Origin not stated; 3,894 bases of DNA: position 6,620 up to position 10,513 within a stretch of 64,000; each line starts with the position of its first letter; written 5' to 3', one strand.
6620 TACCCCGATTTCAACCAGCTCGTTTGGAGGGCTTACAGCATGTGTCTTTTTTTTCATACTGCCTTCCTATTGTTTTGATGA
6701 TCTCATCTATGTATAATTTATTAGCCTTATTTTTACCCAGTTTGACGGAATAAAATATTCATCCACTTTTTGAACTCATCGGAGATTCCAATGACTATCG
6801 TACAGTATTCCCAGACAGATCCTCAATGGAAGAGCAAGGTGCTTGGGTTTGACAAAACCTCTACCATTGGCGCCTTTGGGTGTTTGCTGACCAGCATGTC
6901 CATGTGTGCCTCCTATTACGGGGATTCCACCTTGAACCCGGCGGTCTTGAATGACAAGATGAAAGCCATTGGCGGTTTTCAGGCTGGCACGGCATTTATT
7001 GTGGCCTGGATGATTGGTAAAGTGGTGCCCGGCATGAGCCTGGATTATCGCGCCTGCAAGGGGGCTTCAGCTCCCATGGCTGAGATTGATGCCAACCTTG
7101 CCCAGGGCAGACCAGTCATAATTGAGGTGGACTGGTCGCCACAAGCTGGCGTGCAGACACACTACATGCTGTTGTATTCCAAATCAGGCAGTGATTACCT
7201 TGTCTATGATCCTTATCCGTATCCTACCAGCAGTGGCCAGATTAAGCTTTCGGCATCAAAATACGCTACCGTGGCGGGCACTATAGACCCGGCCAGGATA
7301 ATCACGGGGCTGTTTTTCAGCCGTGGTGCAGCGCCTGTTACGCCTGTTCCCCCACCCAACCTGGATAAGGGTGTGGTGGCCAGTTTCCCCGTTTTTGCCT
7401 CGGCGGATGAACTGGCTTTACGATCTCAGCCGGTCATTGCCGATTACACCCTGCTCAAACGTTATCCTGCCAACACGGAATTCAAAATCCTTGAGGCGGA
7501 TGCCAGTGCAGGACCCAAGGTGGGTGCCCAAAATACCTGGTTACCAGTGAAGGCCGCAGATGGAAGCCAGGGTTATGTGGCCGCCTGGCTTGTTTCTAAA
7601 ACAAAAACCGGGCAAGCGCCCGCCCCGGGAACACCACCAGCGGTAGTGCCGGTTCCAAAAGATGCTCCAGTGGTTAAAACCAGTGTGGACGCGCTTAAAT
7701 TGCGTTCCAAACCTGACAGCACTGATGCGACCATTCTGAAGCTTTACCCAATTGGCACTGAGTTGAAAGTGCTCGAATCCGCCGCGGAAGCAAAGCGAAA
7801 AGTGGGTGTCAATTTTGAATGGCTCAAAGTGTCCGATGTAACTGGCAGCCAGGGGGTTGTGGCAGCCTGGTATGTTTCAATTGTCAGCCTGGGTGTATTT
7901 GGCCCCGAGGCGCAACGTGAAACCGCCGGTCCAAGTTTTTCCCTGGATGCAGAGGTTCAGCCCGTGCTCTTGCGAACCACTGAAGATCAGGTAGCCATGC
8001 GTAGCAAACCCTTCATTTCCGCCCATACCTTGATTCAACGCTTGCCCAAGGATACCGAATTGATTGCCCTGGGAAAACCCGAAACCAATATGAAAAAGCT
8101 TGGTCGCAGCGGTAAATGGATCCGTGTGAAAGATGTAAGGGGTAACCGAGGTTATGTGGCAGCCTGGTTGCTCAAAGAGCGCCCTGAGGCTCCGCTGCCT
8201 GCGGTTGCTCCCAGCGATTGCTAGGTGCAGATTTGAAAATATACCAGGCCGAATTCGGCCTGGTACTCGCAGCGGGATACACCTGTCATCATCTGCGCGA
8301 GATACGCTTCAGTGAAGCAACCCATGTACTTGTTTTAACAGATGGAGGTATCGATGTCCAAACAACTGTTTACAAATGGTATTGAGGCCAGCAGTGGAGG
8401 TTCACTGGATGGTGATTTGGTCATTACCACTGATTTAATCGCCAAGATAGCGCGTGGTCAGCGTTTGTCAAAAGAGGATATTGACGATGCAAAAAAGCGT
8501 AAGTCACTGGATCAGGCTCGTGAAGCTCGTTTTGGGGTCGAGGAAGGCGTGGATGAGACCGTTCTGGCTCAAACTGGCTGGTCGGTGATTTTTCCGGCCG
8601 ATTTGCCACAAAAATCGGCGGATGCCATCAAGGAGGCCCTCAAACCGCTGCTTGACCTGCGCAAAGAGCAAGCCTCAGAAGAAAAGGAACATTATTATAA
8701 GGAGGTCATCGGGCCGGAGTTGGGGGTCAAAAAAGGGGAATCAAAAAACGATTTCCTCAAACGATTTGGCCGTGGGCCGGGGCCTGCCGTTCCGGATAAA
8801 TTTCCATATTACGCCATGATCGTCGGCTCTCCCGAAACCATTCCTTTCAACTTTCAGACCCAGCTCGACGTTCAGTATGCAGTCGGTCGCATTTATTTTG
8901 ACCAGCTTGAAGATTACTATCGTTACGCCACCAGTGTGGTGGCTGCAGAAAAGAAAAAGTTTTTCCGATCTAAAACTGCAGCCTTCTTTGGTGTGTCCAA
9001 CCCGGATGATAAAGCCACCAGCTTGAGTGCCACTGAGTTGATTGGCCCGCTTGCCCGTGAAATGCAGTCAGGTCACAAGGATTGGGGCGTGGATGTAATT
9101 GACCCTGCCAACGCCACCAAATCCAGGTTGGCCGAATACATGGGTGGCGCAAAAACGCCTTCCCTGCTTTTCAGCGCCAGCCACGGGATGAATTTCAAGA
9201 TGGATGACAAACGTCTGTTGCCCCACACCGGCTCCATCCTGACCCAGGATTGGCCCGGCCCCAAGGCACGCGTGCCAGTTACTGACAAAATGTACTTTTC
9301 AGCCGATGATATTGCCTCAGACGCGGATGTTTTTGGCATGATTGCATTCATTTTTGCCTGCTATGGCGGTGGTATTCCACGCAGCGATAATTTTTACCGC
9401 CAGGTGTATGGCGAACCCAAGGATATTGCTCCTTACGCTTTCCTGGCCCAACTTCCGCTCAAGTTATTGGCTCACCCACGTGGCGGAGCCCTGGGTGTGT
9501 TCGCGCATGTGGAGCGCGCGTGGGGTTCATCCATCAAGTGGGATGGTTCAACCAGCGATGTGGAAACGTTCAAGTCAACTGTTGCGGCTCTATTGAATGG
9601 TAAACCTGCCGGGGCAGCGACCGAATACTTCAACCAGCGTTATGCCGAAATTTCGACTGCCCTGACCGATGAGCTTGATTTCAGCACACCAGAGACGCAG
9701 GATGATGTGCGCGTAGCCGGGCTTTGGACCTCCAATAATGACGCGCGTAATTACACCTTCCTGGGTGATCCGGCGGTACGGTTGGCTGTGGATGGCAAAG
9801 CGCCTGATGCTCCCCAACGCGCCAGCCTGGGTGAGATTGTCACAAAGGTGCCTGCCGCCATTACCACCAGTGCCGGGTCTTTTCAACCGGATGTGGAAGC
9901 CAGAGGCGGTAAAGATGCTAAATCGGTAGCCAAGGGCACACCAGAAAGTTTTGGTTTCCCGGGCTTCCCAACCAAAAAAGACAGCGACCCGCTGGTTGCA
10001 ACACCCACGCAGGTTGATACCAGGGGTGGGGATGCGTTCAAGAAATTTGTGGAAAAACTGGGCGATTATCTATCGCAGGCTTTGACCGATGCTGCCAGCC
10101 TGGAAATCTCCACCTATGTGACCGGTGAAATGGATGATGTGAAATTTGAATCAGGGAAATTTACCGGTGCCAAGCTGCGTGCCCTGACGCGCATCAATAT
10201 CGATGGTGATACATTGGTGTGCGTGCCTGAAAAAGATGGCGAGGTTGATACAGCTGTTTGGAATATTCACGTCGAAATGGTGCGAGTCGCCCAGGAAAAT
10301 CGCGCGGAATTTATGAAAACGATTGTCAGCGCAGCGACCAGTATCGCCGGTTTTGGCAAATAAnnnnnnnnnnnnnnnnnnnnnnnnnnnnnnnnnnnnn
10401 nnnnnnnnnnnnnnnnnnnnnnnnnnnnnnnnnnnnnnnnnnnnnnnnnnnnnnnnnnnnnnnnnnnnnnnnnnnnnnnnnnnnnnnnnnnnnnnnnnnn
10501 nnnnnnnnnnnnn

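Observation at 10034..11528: One unrecognised module of about 75 aa is present in all three products of the operon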

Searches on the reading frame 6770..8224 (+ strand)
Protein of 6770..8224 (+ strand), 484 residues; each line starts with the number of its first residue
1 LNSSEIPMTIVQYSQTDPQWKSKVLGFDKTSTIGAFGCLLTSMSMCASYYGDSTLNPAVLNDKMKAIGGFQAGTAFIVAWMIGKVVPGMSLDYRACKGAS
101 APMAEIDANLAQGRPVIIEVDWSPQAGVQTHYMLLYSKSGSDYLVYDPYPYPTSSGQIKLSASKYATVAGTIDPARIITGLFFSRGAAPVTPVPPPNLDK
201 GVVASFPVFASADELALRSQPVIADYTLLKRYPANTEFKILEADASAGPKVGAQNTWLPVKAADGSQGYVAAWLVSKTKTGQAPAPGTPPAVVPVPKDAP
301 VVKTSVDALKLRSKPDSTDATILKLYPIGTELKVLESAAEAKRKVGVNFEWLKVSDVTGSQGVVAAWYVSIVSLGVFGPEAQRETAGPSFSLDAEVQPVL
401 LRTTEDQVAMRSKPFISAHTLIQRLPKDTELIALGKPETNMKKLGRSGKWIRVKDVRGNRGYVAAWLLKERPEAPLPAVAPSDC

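Call 3: search_protein_families(library=pfam, proteins=[window:6770-8224:+], max_evalue=1)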
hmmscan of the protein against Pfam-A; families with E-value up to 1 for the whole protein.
window:6770-8224:+ (484 aa): 6 families
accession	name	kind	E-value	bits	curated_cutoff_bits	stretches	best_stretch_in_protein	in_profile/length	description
PF08239.17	SH3_3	-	9.2e-16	58.2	27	3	408-469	3-54/54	Bacterial SH3 domain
PF13529.12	Peptidase_C39_2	-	9.9e-07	29.9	24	1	22-149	11-143/143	Peptidase_C39 like family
PF06347.19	SH3_4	-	0.00013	22.1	24.1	1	447-468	33-54/56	Bacterial SH3 domain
PF14399.12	BtrH_N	-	0.044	14.4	29.7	1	90-148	66-134/134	Butirosin biosynthesis protein H, N-terminal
PF04039.18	MnhB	-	0.11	13.2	22.5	1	10-91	43-126/127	Domain related to MnhB subunit of Na+/H+ antiporter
PF23843.2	DUF7210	-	0.17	11.9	27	0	324-340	14-30/38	Domain of unknown function (DUF7210)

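Call 4: search_protein_families(library=ncbifam, proteins=[window:6770-8224:+], max_evalue=1)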
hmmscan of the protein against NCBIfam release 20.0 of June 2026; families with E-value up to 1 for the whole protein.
window:6770-8224:+ (484 aa): 1 family
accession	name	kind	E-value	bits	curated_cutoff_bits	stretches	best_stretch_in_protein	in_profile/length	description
TIGR04211.1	SH3_and_anchor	equivalog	9.3e-05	22.1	65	1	440-474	29-64/198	TIGR04211 family SH3 domain-containing protein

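Call 51: search_protein_families(library=padloc, proteins=[window:6770-8224:+], max_evalue=0.1)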
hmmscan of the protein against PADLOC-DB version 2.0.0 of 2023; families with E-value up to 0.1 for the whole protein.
window:6770-8224:+ (484 aa): 0 families

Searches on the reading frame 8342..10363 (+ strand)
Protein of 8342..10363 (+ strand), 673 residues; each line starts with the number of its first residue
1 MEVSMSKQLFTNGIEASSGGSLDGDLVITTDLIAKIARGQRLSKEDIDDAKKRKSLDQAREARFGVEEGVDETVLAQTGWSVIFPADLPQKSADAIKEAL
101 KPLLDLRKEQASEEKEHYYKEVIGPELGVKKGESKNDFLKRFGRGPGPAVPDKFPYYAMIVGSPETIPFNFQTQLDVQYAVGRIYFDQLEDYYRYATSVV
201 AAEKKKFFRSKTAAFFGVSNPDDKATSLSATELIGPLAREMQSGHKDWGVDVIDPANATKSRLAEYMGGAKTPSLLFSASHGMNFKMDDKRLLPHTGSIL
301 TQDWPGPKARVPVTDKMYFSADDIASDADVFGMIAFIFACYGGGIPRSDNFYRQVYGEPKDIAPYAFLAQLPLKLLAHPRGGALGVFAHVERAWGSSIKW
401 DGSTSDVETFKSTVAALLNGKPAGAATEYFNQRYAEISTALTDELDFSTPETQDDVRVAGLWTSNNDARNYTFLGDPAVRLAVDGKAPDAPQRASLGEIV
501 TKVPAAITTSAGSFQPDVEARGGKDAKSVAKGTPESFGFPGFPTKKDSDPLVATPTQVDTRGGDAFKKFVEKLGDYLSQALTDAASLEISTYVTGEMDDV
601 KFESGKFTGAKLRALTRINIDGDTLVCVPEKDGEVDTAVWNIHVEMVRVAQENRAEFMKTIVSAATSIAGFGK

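Call 3: search_protein_families(library=pfam, proteins=[window:8342-10363:+], max_evalue=1)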
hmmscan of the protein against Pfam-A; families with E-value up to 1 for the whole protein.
window:8342-10363:+ (673 aa): 3 families
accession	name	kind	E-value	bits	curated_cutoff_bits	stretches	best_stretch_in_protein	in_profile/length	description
PF01364.23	Peptidase_C25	-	0.00011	22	23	1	156-481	109-374/374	Peptidase family C25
PF03695.18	UPF0149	-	0.11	13.1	25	0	420-462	54-100/181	Uncharacterised protein family (UPF0149)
PF03990.20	DUF348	-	0.12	12.6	24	1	401-419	6-24/41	G5-linked-Ubiquitin-like domain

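Call 4: search_protein_families(library=ncbifam, proteins=[window:8342-10363:+], max_evalue=1)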
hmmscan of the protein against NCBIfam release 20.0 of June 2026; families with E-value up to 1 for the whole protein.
window:8342-10363:+ (673 aa): 0 families

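Call 10: find_homologous_proteins(query=window:8342-10363:+, max_evalue=0.001)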
Query window:8342-10363:+ (673 aa): 2649 proteins with E <= 0.001 among 8000 candidates; the best 120 are listed.
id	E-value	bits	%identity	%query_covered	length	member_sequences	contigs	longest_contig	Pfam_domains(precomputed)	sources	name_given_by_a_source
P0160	0.0e+0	1462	96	99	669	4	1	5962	-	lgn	-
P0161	0.0e+0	1071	71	99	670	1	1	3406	PF01364.25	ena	-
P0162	0.0e+0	1071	71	99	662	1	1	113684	-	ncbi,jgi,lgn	ncbi:MAG TPA: hypothetical protein VGK00_10850 [Anaerolineales bacterium]|jgi:hypothetical protein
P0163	0.0e+0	1070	70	100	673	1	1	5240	-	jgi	jgi:hypothetical protein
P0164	0.0e+0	1065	70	99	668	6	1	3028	-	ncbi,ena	-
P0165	0.0e+0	1062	70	99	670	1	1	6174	PF01364.25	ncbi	-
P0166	0.0e+0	1062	69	99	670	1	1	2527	PF01364.25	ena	-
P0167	0.0e+0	1057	70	99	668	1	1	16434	-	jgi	jgi:hypothetical protein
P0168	0.0e+0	1050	69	99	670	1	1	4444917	PF01364.25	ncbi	-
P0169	0.0e+0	1046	70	99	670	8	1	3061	-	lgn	-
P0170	0.0e+0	1045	69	99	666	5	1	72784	-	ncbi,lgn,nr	ncbi:MAG: hypothetical protein NTW32_11930 [Chloroflexi bacterium]|nr:hypothetical protein [Chlorofl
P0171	0.0e+0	1035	69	99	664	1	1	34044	-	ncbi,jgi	ncbi:MAG TPA: hypothetical protein VGK00_05320 [Anaerolineales bacterium]|jgi:hypothetical protein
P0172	0.0e+0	1035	69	99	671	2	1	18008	PF01364.25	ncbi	-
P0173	0.0e+0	1035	69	99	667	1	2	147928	PF01364.25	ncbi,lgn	-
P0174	0.0e+0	1033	69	99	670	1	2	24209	PF01364.25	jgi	-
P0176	0.0e+0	1027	68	99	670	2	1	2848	PF01364.25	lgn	-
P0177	0.0e+0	1026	68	99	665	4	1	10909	PF01364.25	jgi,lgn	jgi:hypothetical protein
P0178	0.0e+0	1026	68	99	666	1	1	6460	PF01364.25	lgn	-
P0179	0.0e+0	1024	68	99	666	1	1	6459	PF01364.25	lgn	-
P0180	0.0e+0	1023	67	99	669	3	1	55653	PF01364.25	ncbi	-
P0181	0.0e+0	1017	67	99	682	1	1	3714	PF01364.25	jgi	jgi:hypothetical protein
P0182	0.0e+0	1014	67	99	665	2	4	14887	PF01364.25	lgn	-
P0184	2.7e-298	1009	67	99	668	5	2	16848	PF01364.25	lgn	-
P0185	1.4e-297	1007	66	99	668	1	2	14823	PF01364.25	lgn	-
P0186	5.2e-297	1005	66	99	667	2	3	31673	PF01364.25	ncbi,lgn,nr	ncbi:MAG: C25 family cysteine peptidase [Anaerolineales bacterium]|nr:C25 family cysteine peptidase 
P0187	5.6e-297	1005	67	99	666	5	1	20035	PF01364.25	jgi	jgi:hypothetical protein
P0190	1.5e-295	1000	66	99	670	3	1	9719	PF01364.25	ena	-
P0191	3.1e-292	989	66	99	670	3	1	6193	PF01364.25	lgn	-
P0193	4.5e-291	985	66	99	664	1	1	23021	PF01364.25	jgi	-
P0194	2.5e-290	983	66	99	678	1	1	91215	PF01364.25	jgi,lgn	jgi:hypothetical protein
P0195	2.3e-289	980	65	100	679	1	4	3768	PF01364.25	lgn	-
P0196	6.4e-289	978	64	99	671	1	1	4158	PF01364.25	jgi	jgi:hypothetical protein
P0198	3.2e-288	976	64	99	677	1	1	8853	PF01364.25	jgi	jgi:hypothetical protein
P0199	4.9e-287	972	62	99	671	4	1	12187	PF01364.25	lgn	-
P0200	1.1e-286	971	64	99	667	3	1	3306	PF01364.25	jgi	jgi:hypothetical protein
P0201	5.0e-286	969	65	99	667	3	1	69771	PF01364.25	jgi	jgi:hypothetical protein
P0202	1.0e-284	964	65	100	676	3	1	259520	PF01364.25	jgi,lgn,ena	-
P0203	4.3e-284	962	65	99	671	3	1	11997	PF01364.25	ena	-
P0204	1.6e-283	960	64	99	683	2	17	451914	PF01364.25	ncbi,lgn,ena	-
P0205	8.4e-283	958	64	99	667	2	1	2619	PF01364.25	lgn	-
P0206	1.0e-282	958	64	99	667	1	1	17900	PF01364.25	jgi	jgi:hypothetical protein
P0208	1.9e-282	957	65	99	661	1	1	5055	PF01364.25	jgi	jgi:hypothetical protein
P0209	5.1e-282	955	63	99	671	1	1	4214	PF01364.25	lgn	-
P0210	5.6e-281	952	64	99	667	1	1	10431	PF01364.25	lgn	-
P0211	8.0e-281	951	63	99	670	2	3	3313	PF01364.25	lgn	-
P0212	3.3e-280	949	63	99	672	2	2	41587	PF01364.25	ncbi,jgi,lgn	jgi:hypothetical protein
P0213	8.6e-280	948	63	99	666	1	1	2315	PF01364.25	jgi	jgi:hypothetical protein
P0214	1.5e-279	947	64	99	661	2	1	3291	PF01364.25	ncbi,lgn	ncbi:MAG: hypothetical protein WA821_21960 [Anaerolineales bacterium]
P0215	3.0e-279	946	63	99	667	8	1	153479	PF01364.25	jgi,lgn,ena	-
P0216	1.7e-278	944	63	99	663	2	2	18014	PF01364.25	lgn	-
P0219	2.8e-277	940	64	99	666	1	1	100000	PF01364.25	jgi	-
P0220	5.8e-277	939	64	99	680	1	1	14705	PF01364.25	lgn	-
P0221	7.6e-277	938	62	99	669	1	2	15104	PF01364.25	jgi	jgi:hypothetical protein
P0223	2.9e-276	936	64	99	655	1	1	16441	PF01364.25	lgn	-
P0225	1.3e-275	934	63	99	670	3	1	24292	PF01364.25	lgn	-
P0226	2.0e-275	934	64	99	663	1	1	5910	PF01364.25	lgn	-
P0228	1.1e-274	931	63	99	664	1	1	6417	PF01364.25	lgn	-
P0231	1.8e-273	927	61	99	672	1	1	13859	PF01364.25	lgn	-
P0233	2.5e-273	927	63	99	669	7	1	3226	PF01364.25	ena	-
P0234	2.9e-273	926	61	99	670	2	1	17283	PF01364.25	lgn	-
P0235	6.8e-273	925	62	99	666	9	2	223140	PF01364.25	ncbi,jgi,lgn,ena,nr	ncbi:MAG: hypothetical protein CVU44_15725 [Chloroflexi bacterium HGW-Chloroflexi-6]|nr:MAG: hypothe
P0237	1.8e-272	924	62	99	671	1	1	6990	PF01364.25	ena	-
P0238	2.2e-272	924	62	99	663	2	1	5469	PF01364.25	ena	-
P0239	4.6e-272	923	62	99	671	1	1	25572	PF01364.25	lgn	-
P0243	1.1e-269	915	64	99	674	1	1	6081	PF01364.25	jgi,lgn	-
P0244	3.9e-269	913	62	99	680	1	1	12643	PF01364.25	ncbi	-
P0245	1.1e-267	908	61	99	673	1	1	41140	PF01364.25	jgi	jgi:hypothetical protein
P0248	5.5e-263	893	62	99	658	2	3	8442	PF01364.25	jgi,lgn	-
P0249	9.6e-263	892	63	99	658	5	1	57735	PF01364.25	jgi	-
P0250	2.3e-259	881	61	99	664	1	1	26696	PF01364.25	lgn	-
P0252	7.4e-258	876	58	99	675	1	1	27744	PF01364.25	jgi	-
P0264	2.1e-239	815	63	88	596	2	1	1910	PF01364.25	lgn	-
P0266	1.2e-231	789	65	81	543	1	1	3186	PF01364.25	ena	-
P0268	2.7e-229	781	68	77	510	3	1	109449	PF01364.25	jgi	-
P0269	2.1e-227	775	60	88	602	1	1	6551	PF01364.25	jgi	-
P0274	1.1e-210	720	52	99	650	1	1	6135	PF01364.25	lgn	-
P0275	2.4e-208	712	51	99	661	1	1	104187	PF01364.25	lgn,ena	-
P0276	1.4e-207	709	64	71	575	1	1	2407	PF01364.25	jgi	jgi:hypothetical protein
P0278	2.6e-206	705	50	99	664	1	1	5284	PF01364.25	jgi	jgi:hypothetical protein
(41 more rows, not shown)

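Call 48: search_solved_structures(query=window:8354-10360:+, max_evalue=10, show_alignments=1)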
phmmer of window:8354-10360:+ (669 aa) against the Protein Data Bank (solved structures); distinct sequences matched with E-value up to 10: 1.
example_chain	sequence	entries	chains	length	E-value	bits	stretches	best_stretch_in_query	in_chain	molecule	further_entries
3pu2_A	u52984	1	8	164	2.1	10.1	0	267-307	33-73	uncharacterized protein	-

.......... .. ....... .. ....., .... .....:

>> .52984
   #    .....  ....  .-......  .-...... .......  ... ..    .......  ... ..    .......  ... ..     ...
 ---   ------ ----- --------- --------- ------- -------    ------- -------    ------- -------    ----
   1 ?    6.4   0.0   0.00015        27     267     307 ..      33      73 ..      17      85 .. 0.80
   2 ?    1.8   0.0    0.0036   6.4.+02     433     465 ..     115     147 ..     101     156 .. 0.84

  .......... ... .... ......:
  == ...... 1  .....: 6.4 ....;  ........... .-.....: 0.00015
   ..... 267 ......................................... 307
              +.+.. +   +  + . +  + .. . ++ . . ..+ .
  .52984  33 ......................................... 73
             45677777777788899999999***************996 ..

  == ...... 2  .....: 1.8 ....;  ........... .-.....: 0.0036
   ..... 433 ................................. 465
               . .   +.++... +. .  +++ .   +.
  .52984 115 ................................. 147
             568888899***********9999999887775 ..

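Call 51: search_protein_families(library=padloc, proteins=[window:8354-10360:+], max_evalue=0.1)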
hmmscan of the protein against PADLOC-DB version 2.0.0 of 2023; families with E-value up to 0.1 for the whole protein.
window:8354-10360:+ (669 aa): 0 families

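Call 52: search_protein_families(library=phrogs, proteins=[window:8354-10360:+], max_evalue=0.1)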
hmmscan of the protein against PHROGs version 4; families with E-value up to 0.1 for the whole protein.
window:8354-10360:+ (669 aa): 0 families

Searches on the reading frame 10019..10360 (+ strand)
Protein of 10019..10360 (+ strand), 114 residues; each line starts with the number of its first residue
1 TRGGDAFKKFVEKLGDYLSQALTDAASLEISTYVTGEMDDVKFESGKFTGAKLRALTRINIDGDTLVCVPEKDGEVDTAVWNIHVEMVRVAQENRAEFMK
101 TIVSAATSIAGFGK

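Call 87: search_dna_similar(query=window:10019-10360:+, collection=plasmids, mode=protein, max_evalue=0.001, max_rows=10)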
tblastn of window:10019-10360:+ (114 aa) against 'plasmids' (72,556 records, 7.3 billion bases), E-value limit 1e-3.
No match.
